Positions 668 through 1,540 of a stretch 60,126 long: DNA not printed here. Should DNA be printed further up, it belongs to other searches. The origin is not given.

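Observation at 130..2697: Low-GC 2.6-kb islet between two convergent core genes carries an unknown / HEPN / His-Me-finger gene trio: candidate undescribed defence or toxin module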

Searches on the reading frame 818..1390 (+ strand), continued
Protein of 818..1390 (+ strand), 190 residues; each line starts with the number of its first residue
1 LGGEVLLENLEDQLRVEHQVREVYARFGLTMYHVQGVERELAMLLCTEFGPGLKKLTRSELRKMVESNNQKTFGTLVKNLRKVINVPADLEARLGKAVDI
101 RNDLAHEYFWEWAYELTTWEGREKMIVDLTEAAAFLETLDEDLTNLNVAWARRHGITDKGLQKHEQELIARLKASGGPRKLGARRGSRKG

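Call 64: get_annotated_region(hit=H23, flank=5000)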
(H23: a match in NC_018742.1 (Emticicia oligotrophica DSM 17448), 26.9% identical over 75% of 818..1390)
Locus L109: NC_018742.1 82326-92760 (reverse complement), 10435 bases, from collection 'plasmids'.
description: Emticicia oligotrophica DSM 17448 plasmid pEMTOL01, complete sequence
organism: Emticicia oligotrophica DSM 17448 (NCBI taxid 929562)
taxonomy: Bacteria; Bacteroidota; Cytophagia; Cytophagales; Leadbetterellaceae; Emticicia; Emticicia oligotrophica; Emticicia oligotrophica DSM 17448
host: -; source: warm spring water; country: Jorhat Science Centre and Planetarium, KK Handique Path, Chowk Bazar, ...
typing (MOB-suite, as given by PLSDB): conjugative; replicon rep_cluster_2448; relaxase MOBP; mating-pair formation MPF_T
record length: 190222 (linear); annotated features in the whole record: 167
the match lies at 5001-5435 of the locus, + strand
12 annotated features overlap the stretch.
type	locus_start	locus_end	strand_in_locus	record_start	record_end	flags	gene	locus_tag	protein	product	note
CDS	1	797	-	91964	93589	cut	-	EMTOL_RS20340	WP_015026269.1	carboxylesterase family protein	-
CDS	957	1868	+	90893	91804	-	-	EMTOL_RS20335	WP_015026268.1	helix-turn-helix transcriptional regulator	GO:0006355 - regulation of DNA-templated transcription [Evidence IEA]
CDS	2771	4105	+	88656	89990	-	-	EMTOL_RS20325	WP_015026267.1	ATP-binding protein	-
CDS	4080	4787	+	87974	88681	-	-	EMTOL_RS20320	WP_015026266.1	RloB family protein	-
CDS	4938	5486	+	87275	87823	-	-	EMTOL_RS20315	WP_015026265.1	hypothetical protein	-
CDS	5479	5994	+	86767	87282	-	-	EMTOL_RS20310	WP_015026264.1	hypothetical protein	-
CDS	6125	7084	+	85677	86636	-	-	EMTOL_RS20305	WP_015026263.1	hypothetical protein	-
CDS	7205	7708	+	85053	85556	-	-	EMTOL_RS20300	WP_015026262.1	hypothetical protein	-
CDS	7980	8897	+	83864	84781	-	-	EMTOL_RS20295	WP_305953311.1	hypothetical protein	-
CDS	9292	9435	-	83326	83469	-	-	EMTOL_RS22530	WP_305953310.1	hypothetical protein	-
CDS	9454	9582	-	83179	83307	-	-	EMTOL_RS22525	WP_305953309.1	hypothetical protein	-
CDS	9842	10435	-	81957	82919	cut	kwaB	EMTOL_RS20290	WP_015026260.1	anti-phage protein KwaB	-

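Call 65: get_annotated_region(hit=H24, flank=5000)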
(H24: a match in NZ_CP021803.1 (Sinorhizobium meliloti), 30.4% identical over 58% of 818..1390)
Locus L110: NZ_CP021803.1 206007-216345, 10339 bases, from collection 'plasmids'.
description: Sinorhizobium meliloti strain USDA1021 plasmid accessoryA, complete sequence
organism: Sinorhizobium meliloti (NCBI taxid 382)
taxonomy: Bacteria; Pseudomonadota; Alphaproteobacteria; Hyphomicrobiales; Rhizobiaceae; Sinorhizobium; Sinorhizobium meliloti
host: -; source: Medicago sativa,Single Cell; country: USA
typing (MOB-suite, as given by PLSDB): conjugative; replicon rep_cluster_492; relaxase MOBP; mating-pair formation MPF_T
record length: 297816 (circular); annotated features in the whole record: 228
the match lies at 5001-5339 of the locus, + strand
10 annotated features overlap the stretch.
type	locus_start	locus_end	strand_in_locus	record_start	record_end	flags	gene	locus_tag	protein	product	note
CDS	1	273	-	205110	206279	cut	-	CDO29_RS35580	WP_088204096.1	DEAD/DEAH box helicase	-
CDS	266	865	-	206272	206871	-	-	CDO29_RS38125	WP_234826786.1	hypothetical protein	-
CDS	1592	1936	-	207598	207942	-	-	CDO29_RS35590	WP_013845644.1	hypothetical protein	-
CDS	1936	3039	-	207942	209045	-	-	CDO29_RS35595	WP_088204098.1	IS5 family transposase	-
CDS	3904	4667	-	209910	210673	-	-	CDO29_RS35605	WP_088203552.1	IS5 family transposase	-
CDS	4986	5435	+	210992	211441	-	-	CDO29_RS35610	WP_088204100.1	hypothetical protein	-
CDS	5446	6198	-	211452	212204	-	-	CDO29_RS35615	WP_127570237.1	helix-turn-helix transcriptional regulator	-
CDS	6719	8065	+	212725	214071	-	-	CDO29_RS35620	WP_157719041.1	metallophosphoesterase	-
CDS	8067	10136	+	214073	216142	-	-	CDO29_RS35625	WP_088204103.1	hypothetical protein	-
CDS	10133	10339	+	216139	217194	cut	-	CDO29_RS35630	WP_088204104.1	hypothetical protein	-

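Call 69: find_related_loci(query=A1, collection=viral_contigs, flank=6000)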
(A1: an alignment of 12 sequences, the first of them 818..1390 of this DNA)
Query A1 (190 aa) in viral_contigs; peptide patterns used: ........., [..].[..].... (x = any residue, [..] = any of these).
21 stretches matched a pattern, but none encodes a relative of the query by tblastn (E <= 1e-3).

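Call 84: search_protein_families(library=pfam, alignment_id=A8, max_evalue=1)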
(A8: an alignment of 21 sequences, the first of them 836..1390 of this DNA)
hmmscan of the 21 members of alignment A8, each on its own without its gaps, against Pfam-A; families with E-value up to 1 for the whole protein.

A. member 1, window:836-1390:+ (184 aa): 2 families
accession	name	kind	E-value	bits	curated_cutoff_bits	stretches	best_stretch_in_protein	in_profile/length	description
PF21728.3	PADR1_N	-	0.14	13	25.7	1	47-66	22-42/60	PADR1, N-terminal helical domain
PF18739.6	HEPN_Apea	-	0.15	12.9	24.4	1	49-101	40-97/136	Apea-like HEPN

B. families by the number of members that match (of 21 scanned): 23 families
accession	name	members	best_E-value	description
PF06229.18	FRG1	5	0.00054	FRG1-like domain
PF01442.23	Apolipoprotein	3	0.0083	Apolipoprotein A1/A4/E domain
PF22638.1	FlgK_D1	3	0.097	Flagellar hook-associated protein FlgK helical domain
PF18739.6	HEPN_Apea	2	0.023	Apea-like HEPN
PF18977.5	DUF5713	2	0.023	Family of unknown function (DUF5713)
PF01934.22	HepT-like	2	0.032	Ribonuclease HepT-like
PF18735.6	HEPN_RiboL-PSP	1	0.00047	RiboL-PSP-HEPN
PF24225.1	DUF7441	1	0.005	Domain of unknown function (DUF7441)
PF13720.11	Acetyltransf_11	1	0.0083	Udp N-acetylglucosamine O-acyltransferase; Domain 2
PF12686.12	DUF3800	1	0.0092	Protein of unknown function (DUF3800)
PF00876.23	Innexin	1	0.014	Innexin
PF21656.2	DUF6859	1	0.039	Domain of unknown function (DUF6859)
PF13643.11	DUF4145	1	0.052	Domain of unknown function (DUF4145)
PF13874.11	Nup54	1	0.1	Nucleoporin complex subunit 54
PF21728.3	PADR1_N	1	0.14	PADR1, N-terminal helical domain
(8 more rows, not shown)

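Call 90: get_annotated_region(hit=H20, flank=6000)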
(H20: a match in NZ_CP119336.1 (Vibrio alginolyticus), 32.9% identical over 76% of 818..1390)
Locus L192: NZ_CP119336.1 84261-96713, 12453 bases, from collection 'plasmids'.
description: Vibrio alginolyticus strain 2-1 plasmid unnamed1, complete sequence
organism: Vibrio alginolyticus (NCBI taxid 663)
taxonomy: Bacteria; Pseudomonadota; Gammaproteobacteria; Vibrionales; Vibrionaceae; Vibrio; Vibrio alginolyticus
host: -; source: Takifugu ocellatus; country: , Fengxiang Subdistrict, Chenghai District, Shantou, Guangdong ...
typing (MOB-suite, as given by PLSDB): non-mobilizable; replicon rep_cluster_858
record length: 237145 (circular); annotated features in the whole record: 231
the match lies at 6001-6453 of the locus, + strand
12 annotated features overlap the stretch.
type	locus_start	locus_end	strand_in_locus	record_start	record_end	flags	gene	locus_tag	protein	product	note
CDS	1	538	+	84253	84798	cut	-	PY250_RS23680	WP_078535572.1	hypothetical protein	-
CDS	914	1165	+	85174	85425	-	-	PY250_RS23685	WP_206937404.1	hypothetical protein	-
CDS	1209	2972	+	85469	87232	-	-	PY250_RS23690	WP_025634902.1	P-loop NTPase fold protein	-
CDS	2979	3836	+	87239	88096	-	-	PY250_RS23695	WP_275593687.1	hypothetical protein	-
CDS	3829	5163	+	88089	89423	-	qatC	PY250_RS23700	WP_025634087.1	Qat anti-phage system QueC-like protein QatC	GO:0051607 - defense response to virus [Evidence IEA]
CDS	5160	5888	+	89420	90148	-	qatD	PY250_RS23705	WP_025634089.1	Qat anti-phage system TatD family nuclease QatD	GO:0051607 - defense response to virus [Evidence IEA]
CDS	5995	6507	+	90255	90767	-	-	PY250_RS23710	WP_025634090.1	hypothetical protein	-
CDS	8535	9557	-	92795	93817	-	-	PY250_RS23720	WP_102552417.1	IS110 family transposase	-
CDS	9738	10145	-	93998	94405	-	cadR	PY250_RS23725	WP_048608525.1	Cd(II)/Pb(II)-responsive transcriptional regulator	GO:0045893 - positive regulation of DNA-templated transcription [Evidence IEA]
CDS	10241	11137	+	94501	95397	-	-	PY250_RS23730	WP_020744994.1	cation transporter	GO:0006812 - monoatomic cation transport [Evidence IEA]; GO:0055085 - transmembrane transport [Evidence IEA]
CDS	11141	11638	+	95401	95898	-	lspA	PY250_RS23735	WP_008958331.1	signal peptidase II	GO:0009306 - protein secretion [Evidence IEA]; GO:0006508 - proteolysis [Evidence IEA]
CDS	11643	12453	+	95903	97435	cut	lnt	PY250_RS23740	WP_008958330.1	apolipoprotein N-acyltransferase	GO:0042158 - lipoprotein biosynthetic process [Evidence IEA]; GO:0006497 - protein lipidation [Evidence IEA]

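Call 91: get_annotated_region(hit=H22, flank=6000)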
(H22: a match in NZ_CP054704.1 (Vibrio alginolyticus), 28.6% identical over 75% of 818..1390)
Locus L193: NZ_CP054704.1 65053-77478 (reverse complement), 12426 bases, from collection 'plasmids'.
description: Vibrio alginolyticus strain GS_MYPK1 plasmid unnamed3, complete sequence
organism: Vibrio alginolyticus (NCBI taxid 663)
taxonomy: Bacteria; Pseudomonadota; Gammaproteobacteria; Vibrionales; Vibrionaceae; Vibrio; Vibrio alginolyticus
host: -; source: Penaeus monodon,cell culture,post larvae whole body; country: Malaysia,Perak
typing (MOB-suite, as given by PLSDB): non-mobilizable; replicon rep_cluster_803
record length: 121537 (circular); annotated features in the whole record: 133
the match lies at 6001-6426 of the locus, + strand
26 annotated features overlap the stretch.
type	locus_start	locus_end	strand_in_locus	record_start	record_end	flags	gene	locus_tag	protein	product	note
CDS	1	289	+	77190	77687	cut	-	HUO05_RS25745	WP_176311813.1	hypothetical protein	-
CDS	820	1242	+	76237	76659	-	-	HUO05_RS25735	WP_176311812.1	hypothetical protein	-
CDS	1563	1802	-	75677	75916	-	-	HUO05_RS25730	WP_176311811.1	hypothetical protein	-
CDS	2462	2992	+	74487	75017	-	-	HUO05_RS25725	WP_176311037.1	hypothetical protein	-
CDS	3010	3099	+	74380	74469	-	-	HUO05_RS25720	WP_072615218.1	DUF3265 domain-containing protein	-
CDS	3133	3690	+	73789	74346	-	-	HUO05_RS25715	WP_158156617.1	hypothetical protein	-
CDS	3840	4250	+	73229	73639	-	-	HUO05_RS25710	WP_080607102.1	cytidine deaminase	-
CDS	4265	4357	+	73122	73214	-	-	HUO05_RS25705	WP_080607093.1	DUF3265 domain-containing protein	-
CDS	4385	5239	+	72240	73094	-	-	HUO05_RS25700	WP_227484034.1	putative phage abortive infection protein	-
CDS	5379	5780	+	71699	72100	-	-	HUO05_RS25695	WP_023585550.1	HIT family protein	-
CDS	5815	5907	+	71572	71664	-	-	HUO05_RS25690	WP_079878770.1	DUF3265 domain-containing protein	-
CDS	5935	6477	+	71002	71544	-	-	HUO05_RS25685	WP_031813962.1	hypothetical protein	-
CDS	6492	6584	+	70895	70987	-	-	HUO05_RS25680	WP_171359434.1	DUF3265 domain-containing protein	-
CDS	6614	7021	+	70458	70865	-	-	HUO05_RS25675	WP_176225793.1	hypothetical protein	-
CDS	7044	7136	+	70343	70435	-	-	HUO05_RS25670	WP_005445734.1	DUF3265 domain-containing protein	-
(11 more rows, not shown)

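Call 92: search_solved_structures(query=A8, max_evalue=10, show_alignments=3)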
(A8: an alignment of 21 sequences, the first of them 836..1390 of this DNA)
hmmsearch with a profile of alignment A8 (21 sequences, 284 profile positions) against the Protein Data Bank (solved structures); distinct sequences matched with E-value up to 10: 21.
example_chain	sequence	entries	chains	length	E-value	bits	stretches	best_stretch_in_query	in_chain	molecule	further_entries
6egc_A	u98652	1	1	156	0.071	15.4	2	109-168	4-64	SC_2L4HC2_23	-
5j0k_A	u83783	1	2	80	0.17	14.1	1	111-170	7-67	designed protein 2L4HC2_23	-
1z2v_A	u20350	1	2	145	0.39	13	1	196-227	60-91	Heparin-binding growth factor 1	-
3bav_A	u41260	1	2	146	0.57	12.4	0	197-227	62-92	Heparin-binding growth factor 1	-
3b9u_A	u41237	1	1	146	0.72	12.1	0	197-227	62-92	Heparin-binding growth factor 1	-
3bb2_A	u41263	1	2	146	0.77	12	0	197-227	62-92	Heparin-binding growth factor 1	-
8hkc_E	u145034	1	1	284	0.85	11.9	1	126-165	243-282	RNA polymerase sigma factor RpoH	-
3baq_A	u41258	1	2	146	0.89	11.8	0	197-227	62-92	Heparin-binding growth factor 1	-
2yxl_A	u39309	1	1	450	1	11.6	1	145-199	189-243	450aa long hypothetical fmu protein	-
4yol_A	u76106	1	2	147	1.1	11.5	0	197-227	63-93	Fibroblast growth factor 1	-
3bao_A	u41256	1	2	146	1.1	11.5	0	197-227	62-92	Heparin-binding growth factor 1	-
3ba7_A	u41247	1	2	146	1.1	11.4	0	197-227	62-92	Heparin-binding growth factor 1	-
3ba4_A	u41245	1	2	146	1.2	11.4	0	197-227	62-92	Heparin-binding growth factor 1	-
3u4n_B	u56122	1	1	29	1.3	11.3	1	203-218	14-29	Insulin B chain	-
3fje_A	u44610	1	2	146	1.4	11.2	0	197-228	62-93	Heparin-binding growth factor 1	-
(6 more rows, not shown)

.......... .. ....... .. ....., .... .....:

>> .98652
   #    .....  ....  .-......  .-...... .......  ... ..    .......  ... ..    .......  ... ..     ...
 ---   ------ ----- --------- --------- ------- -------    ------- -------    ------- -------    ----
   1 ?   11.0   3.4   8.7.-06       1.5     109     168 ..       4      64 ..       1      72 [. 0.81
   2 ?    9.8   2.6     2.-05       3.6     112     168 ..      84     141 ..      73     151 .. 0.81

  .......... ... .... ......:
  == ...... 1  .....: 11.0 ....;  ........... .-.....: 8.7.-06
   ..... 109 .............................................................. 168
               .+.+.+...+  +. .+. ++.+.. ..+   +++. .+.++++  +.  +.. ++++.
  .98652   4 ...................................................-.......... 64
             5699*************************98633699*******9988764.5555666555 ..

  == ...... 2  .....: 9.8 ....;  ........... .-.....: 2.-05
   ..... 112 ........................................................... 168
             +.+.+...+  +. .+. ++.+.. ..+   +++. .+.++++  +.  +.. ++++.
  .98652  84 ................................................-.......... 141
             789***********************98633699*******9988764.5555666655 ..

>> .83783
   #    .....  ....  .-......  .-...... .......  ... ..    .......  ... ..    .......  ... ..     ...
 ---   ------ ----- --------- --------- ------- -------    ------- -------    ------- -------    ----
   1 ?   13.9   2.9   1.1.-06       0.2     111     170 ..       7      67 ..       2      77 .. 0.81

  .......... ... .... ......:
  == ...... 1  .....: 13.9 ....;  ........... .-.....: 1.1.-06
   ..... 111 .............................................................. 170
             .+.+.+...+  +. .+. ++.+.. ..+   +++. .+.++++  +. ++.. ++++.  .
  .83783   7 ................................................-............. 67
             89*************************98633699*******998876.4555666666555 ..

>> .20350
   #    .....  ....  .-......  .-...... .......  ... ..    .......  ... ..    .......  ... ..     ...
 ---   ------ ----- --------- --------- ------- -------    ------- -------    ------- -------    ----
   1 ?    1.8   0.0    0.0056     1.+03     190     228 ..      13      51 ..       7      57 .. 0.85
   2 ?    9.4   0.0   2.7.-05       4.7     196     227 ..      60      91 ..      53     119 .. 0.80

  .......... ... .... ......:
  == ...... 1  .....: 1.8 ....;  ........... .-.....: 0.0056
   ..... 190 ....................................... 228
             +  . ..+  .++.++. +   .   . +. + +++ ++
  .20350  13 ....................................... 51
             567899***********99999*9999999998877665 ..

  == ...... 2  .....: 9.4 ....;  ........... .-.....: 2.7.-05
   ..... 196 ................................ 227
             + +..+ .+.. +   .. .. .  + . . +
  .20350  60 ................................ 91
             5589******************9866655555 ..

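Call 105: search_protein_families(library=padloc, alignment_id=A8, max_evalue=0.1)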
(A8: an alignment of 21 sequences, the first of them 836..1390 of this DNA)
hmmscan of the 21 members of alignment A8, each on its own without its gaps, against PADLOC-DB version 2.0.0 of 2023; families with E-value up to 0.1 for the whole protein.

A. member 1, window:836-1390:+ (184 aa): 0 families

B. families by the number of members that match (of 21 scanned): 4 families
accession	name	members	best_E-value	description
PDLC01680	Cas13-ApeA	1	0.01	Cas13-ApeA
PDLC01839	CARF2--CARF_HEPN_CARF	1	0.021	-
PDLC04028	PD-T4-2_B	1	0.028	-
PDLC00006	DruC1|DruC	1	0.034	Unknown function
